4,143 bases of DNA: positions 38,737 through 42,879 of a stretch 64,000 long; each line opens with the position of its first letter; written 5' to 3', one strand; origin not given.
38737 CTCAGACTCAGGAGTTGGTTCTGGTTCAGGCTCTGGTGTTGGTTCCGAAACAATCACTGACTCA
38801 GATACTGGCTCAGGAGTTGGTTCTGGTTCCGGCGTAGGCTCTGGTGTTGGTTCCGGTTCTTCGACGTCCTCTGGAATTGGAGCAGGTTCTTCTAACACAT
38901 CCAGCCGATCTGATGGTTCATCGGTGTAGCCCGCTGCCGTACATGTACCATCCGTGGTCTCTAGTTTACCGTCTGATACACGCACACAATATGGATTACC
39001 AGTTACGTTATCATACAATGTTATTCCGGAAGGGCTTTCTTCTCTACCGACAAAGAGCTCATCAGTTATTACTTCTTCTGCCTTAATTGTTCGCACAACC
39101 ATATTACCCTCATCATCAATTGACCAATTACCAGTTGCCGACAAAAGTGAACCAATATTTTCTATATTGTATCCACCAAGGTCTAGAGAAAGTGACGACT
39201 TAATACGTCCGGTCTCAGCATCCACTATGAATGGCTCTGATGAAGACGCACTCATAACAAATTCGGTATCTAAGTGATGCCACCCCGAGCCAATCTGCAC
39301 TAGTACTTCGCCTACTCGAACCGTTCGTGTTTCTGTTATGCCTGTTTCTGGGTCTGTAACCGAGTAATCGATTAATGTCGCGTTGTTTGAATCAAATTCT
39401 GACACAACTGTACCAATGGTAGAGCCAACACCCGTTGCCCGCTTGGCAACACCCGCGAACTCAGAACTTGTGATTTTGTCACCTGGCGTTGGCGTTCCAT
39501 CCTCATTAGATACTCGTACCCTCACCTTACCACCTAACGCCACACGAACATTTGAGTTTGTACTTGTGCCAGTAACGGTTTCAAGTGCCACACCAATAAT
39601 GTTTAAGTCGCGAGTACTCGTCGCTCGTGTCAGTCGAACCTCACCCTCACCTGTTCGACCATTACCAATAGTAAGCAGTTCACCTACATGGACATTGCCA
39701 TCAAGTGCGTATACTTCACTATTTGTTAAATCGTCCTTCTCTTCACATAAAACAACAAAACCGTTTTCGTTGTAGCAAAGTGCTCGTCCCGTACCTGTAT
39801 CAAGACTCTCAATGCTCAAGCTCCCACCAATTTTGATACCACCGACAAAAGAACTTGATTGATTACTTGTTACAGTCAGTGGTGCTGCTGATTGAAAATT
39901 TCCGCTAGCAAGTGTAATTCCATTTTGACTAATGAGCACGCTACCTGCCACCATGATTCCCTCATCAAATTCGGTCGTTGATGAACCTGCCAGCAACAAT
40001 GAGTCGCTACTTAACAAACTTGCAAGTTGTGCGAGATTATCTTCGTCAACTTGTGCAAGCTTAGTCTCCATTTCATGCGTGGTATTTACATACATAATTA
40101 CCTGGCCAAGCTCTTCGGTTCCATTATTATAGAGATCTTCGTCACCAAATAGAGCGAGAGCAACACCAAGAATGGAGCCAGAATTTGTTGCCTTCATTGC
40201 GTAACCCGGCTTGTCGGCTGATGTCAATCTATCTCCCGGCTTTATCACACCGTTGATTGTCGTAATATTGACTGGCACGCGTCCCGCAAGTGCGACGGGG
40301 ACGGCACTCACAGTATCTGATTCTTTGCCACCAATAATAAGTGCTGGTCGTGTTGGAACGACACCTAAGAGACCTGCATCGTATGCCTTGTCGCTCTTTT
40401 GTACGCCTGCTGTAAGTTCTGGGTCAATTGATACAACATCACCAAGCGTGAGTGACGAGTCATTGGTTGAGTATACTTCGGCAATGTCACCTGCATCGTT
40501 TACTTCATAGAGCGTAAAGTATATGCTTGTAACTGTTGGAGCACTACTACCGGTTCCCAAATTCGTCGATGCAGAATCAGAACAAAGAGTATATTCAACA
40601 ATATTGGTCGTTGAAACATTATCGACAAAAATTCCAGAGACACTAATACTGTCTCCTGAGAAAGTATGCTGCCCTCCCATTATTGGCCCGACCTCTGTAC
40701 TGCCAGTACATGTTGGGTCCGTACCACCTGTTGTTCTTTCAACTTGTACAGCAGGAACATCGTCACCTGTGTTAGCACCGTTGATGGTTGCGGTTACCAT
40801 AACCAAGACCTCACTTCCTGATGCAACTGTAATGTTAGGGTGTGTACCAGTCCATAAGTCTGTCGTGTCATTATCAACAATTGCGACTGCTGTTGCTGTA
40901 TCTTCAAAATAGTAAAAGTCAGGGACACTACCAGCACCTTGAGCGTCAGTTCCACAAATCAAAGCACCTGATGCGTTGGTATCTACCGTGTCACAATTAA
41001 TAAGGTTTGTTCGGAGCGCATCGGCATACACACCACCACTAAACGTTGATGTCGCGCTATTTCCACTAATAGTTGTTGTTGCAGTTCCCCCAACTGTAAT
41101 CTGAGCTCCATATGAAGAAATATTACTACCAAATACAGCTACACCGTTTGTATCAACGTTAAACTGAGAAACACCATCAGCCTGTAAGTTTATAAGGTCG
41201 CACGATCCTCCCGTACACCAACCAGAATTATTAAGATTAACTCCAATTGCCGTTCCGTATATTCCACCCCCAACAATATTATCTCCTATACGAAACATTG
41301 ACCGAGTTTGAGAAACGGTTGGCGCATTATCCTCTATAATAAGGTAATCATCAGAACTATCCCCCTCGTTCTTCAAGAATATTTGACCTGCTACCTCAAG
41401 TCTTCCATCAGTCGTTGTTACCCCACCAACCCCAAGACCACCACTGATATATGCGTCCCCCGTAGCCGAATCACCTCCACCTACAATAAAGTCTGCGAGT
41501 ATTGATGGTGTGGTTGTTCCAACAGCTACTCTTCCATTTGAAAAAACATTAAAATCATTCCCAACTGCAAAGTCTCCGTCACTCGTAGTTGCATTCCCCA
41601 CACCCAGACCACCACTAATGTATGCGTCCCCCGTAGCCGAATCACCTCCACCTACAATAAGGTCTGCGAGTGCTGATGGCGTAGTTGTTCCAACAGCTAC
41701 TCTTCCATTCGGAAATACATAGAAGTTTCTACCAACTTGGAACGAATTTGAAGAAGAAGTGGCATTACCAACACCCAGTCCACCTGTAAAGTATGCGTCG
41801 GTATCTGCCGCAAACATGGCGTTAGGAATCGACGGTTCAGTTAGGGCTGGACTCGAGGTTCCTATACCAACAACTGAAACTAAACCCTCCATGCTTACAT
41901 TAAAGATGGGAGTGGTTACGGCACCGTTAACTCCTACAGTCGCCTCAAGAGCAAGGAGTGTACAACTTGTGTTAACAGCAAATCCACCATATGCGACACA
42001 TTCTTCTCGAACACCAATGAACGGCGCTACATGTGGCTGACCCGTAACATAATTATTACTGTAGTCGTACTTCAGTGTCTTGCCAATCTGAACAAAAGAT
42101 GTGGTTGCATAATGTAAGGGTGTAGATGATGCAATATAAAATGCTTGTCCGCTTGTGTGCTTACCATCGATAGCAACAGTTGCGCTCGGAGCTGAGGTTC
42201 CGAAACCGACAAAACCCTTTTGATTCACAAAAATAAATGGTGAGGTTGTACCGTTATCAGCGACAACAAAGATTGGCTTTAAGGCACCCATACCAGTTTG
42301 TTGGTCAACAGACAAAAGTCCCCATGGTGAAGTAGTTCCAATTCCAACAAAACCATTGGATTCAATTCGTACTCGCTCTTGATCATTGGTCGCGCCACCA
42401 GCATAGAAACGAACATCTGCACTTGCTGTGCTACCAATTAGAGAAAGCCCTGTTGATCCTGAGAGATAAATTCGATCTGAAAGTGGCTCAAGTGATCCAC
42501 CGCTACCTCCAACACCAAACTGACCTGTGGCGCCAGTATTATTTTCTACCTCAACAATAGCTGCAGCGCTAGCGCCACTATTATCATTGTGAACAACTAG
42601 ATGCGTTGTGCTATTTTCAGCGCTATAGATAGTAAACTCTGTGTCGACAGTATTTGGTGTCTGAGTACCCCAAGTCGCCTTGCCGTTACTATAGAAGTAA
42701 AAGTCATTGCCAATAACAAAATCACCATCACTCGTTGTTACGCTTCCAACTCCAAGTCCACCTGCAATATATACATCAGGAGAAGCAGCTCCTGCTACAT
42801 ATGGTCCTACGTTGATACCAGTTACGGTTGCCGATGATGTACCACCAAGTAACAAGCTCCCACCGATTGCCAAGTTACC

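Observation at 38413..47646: Giant protein with a cytoplasmic excisionase-type HTH, a single TM helix, and roughly 2900 aa of repetitive extracellular sequence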

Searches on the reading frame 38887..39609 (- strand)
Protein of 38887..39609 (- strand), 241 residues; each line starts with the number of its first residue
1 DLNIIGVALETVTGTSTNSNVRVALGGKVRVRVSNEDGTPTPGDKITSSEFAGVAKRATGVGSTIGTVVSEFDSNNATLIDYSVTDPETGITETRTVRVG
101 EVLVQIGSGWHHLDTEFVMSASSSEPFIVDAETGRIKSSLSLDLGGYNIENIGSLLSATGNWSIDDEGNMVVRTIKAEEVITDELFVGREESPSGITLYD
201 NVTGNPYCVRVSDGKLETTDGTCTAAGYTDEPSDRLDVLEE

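Call 46: search_protein_families(library=pfam, proteins=[window:38887-39609:-], max_evalue=1)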
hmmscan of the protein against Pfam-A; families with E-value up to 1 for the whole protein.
window:38887-39609:- (241 aa): 3 families
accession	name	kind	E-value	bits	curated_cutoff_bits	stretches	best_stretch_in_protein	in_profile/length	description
PF23982.2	XM1_gp53_minor_capsid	-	0.0038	17.5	27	1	6-89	63-145/154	XM1 gp53 minor capsid protein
PF08402.16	TOBE_2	-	0.17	12.5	21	1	10-47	25-65/76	TOBE domain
PF02187.23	GAS2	-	0.17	12.2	21.3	1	92-114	37-58/69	Growth-Arrest-Specific Protein 2 Domain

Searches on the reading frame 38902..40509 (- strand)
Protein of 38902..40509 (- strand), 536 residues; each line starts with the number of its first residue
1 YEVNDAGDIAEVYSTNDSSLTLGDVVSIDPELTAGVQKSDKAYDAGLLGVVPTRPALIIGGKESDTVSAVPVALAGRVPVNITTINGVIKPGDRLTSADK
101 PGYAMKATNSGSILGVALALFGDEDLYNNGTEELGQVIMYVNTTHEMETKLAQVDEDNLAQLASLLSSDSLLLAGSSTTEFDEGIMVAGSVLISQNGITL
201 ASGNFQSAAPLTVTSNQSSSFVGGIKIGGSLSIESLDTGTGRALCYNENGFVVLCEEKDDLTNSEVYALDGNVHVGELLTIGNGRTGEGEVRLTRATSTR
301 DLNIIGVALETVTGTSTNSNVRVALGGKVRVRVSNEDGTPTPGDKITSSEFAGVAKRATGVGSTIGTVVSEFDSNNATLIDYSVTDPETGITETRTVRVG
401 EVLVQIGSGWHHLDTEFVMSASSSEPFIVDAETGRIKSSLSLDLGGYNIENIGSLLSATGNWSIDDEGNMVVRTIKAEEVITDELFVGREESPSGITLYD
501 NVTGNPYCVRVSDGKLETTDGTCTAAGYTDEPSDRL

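Call 57: predict_structure(alignment_id=A3)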
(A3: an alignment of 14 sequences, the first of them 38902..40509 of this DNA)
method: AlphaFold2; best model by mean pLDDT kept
length: 536 residues; sequences in the alignment: 14
mean_pLDDT: 65.1   pTM: 0.35
mean pLDDT of the five models: 65.1, 64.0, 63.9, 63.3, 59.6
residues with pLDDT >= 90: 145; 70-90: 109; 50-70: 74; < 50: 208
segments of 3 or more residues with pLDDT < 50: 1-5, 62-64, 145-262, 283-290, 409-426, 434-460, 473-487, 527-536
pLDDT, mean of each block of 10 residues (from residue 1): 53 90 94 91 94 79 63 90 94 96 96 93 69 89 56 36 35 36 37 41 38 40 37 36 37 35 62 79 45 59 67 57 84 94 94 91 87 92 90 94 77 30 43 47 37 37 60 46 45 74 87 79 61 34
secondary structure, 60 per line:
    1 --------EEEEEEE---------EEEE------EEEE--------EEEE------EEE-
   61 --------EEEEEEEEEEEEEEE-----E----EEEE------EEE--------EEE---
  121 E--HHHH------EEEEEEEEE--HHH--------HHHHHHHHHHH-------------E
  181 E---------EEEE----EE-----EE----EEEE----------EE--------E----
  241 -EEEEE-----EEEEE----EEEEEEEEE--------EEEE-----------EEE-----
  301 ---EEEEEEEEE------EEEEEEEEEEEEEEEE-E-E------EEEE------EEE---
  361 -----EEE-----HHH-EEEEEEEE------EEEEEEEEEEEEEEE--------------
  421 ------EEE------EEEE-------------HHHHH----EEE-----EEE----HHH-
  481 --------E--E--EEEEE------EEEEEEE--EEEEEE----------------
elements in order: E9-15 E25-28 E35-38 E47-50 E57-59 E69-83 E94-97 E104-106 E115-117 H124-127 E134-142 H156-166 E191-194 E212-215 E242-246 E252-256 E261-269 E278-281 E293-295 E304-312 E319-334 E345-348 E355-357 E366-368 E378-385 E392-406 E427-429 E436-439 H453-457 E462-464 E470-472 E495-499 E506-512 E515-520
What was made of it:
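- On Phage tail fibre / pre-neck appendage-like proteins: The model has pLDDT ~90 for aa 2388-2521 and 2679-2789 (call 57).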

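Call 60: fold_search(model_id=the predicted structure, library=pdb)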
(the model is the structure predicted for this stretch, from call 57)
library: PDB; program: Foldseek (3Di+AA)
matches with E <= 10: 321; with E <= 0.001: 1
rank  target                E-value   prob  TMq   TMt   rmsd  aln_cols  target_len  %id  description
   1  3suc                  3.1e-04  0.93  0.13  0.10  17.4       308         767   12  Crystal structure of the pre-mature bacteriophage phi29 gene product 12 (released 2011-08-03)
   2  8pkh_EG               3.8e-03  1.00  0.17  0.43   6.3       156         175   16  Borrelia bacteriophage BB1 procapsid, fivefold-symmetrized outer shell (released 2023-07-12)
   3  8pkh_FV               6.5e-03  1.00  0.17  0.48   5.5       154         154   13  Borrelia bacteriophage BB1 procapsid, fivefold-symmetrized outer shell (released 2023-07-12)
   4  8pkh_FN               1.4e-02  1.00  0.17  0.48   5.2       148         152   12  Borrelia bacteriophage BB1 procapsid, fivefold-symmetrized outer shell (released 2023-07-12)
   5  9kzj_H                1.5e-02  1.00  0.18  0.55   7.5       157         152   17  Cryo-EM structure of bacteriophage T1 capsid (released 2025-03-12)
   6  9ocb_J                3.0e-02  0.99  0.18  0.54   8.3       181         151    8  Sf11 capsid Icosahedral Reconstruction (released 2025-11-12)
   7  8pkh_FO               5.1e-02  0.96  0.17  0.45   6.3       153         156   12  Borrelia bacteriophage BB1 procapsid, fivefold-symmetrized outer shell (released 2023-07-12)
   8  9ocb_K                1.2e-01  0.97  0.18  0.56   8.0       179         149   12  Sf11 capsid Icosahedral Reconstruction (released 2025-11-12)
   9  9ocb_I                2.9e-01  0.87  0.18  0.54   7.8       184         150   12  Sf11 capsid Icosahedral Reconstruction (released 2025-11-12)
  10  9a56_B                3.1e-01  0.13  0.06  0.15  21.0       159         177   16  Integrative model of RPOB-NUSG by crosslinking MS and deep learning (released 2024-09-18)
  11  5wk1_K                3.6e-01  0.72  0.16  0.49   7.3       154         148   10  Structure of the major capsid protein and the capsid stabilizing protein of the marine siphovirus TW1 (released 2018-01-17)
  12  9gb0_C                4.2e-01  0.72  0.12  0.48   6.5       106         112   10  Extended phiCD508 portal adjacent capsid (released 2025-03-26)
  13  2ppb_D                8.1e-01  0.06  0.10  0.06  12.2       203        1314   14  Crystal structure of the T. thermophilus RNAP polymerase elongation complex with the ntp substrate analog and antibiot (released 2007-07-17)
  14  9i5t_U                1.0e+00  0.04  0.07  0.17  13.7       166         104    6  50S subunit of P. gingivalis ribosome with Lefamulin (released 2025-08-20)
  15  7nhk_U                1.1e+00  0.14  0.08  0.28  12.5       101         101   18  LsaA, an antibiotic resistance ABCF, in complex with 70S ribosome from Enterococcus faecalis (released 2021-05-05)
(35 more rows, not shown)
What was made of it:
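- On Phage tail fibre / pre-neck appendage-like proteins: PDB 3suc at E 3.1e-4 (call 60).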

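Call 85: fold_search(model_id=the predicted structure, library=viral)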
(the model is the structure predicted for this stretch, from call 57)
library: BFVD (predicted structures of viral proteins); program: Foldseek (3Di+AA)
matches with E <= 10: 843; with E <= 0.001: 54
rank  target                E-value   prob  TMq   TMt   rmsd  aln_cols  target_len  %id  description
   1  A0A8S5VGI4            2.5e-10  1.00  0.21  0.62   2.6       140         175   28  Preneck appendage protein [Myoviridae sp. ctkfK18]
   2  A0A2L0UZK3            2.5e-10  1.00  0.22  0.19   2.7       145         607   26  Uncharacterized protein [Agrobacterium phage Atu_ph07]
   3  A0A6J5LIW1            6.8e-10  1.00  0.21  0.57   2.3       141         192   26  Uncharacterized protein [uncultured Caudovirales phage]
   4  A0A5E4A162            9.4e-10  1.00  0.22  0.25   2.5       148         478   26  (no name in the UniProt tables at hand)
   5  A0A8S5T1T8            1.8e-09  1.00  0.20  0.58   3.1       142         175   25  Preneck appendage protein barrel, VIRAL PROTEIN.8A [Myoviridae sp. ctWb16]
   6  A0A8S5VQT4            7.8e-09  1.00  0.22  0.33   3.2       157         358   21  (no name in the UniProt tables at hand)
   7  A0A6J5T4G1            8.2e-09  1.00  0.22  0.32   2.5       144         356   28  Uncharacterized protein [uncultured Caudovirales phage]
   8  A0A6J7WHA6            1.1e-08  1.00  0.21  0.39   1.8       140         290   27  Uncharacterized protein [uncultured Caudovirales phage]
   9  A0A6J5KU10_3          1.1e-08  1.00  0.22  0.11   1.9       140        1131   31  Uncharacterized protein [uncultured Caudovirales phage]
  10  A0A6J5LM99            1.1e-08  1.00  0.21  0.54   2.1       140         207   26  Uncharacterized protein [uncultured Caudovirales phage]
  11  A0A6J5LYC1            3.0e-08  1.00  0.21  0.08   2.2       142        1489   27  Uncharacterized protein [uncultured Caudovirales phage]
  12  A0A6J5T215            5.5e-08  1.00  0.22  0.22   2.4       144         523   24  Uncharacterized protein [uncultured Caudovirales phage]
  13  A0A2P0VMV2            5.5e-08  1.00  0.20  0.11  15.5       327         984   13  Uncharacterized protein [Tetraselmis virus 1]
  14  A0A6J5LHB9            7.2e-08  1.00  0.20  0.17   3.3       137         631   24  Uncharacterized protein [uncultured Caudovirales phage]
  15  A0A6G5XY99            1.2e-07  1.00  0.21  0.21   2.5       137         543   26  (no name in the UniProt tables at hand)
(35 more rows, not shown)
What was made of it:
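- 40084..40485 (-): C-terminal beta-barrel domain 1, aa 2388-2521, like phage pre-neck appendage (phi29 gp12-type) and decoration-protein barrels. call 57 (pLDDT ~90); call 60 (PDB 3suc E 3.1e-4; capsid decoration proteins prob ~1.0); call 85 (BFVD 'preneck appendage protein' E 2.5e-10, rmsd 2.3-2.7 A over ~140 columns, 25-31% identity)
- On Phage tail fibre / pre-neck appendage-like proteins: BFVD 'preneck appendage protein' at E 2.5e-10, rmsd 2.6 A over 140 columns, 28% identity (call 85).
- Fibre nature: calls 57, 60, 85. The C-terminal domains resemble phage appendage domains (calls 60, 85).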

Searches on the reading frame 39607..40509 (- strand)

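Call 46: search_protein_families(library=pfam, proteins=[window:39607-40509:-], max_evalue=1)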
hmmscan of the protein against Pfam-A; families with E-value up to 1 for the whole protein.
window:39607-40509:- (301 aa): 1 family
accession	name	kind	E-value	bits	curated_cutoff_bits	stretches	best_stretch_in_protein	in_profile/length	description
PF03342.19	Rhabdo_M1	-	0.069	13.1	27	1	110-169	54-115/220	Rhabdovirus M1 matrix protein (M1 polymerase-associated protein)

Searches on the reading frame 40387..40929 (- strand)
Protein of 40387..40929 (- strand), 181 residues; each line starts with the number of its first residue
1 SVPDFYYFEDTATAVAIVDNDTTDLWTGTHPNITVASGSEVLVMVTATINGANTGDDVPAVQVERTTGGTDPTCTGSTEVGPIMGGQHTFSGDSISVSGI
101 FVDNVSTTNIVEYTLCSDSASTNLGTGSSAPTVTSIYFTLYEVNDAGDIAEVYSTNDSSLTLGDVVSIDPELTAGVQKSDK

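Call 46: search_protein_families(library=pfam, proteins=[window:40387-40929:-], max_evalue=1)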
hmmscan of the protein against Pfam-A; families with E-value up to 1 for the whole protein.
window:40387-40929:- (181 aa): 2 families
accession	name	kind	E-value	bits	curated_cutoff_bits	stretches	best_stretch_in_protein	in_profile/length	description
PF07366.18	SnoaL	-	0.03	14.6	28.4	1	10-121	15-121/126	SnoaL-like polyketide cyclase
PF17564.7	DUF5470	-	0.19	12.4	25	1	109-148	12-51/73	Family of unknown function (DUF5470)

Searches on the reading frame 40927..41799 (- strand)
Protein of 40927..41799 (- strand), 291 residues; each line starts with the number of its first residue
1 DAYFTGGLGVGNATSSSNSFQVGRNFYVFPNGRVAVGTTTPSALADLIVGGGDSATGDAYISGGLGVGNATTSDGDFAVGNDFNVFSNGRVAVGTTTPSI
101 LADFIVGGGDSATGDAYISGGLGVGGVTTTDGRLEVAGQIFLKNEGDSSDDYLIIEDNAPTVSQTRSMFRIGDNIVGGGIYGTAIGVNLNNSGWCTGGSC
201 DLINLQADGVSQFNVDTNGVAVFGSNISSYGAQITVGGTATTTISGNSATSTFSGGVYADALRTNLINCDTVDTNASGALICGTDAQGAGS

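Call 46: search_protein_families(library=pfam, proteins=[window:40927-41799:-], max_evalue=1)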
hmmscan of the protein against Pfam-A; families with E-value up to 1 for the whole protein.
window:40927-41799:- (291 aa): 1 family
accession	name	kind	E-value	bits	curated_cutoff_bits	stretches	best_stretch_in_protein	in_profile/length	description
PF06715.18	Gp5_C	-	0.38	11.4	20.4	1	234-249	5-20/24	Gp5 C-terminal repeat (3 copies)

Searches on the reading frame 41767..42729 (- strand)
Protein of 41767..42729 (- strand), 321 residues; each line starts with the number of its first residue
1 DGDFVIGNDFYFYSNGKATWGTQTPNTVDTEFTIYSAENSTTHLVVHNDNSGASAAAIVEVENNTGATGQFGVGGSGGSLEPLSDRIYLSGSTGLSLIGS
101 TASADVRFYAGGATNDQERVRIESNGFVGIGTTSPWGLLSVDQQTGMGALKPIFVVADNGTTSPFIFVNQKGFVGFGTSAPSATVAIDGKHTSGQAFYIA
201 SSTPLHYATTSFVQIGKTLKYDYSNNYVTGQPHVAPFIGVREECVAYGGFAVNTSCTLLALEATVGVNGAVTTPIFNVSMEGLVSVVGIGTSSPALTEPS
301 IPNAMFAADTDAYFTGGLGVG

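Call 46: search_protein_families(library=pfam, proteins=[window:41767-42729:-], max_evalue=1)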
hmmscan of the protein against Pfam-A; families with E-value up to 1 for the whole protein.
window:41767-42729:- (321 aa): 0 families
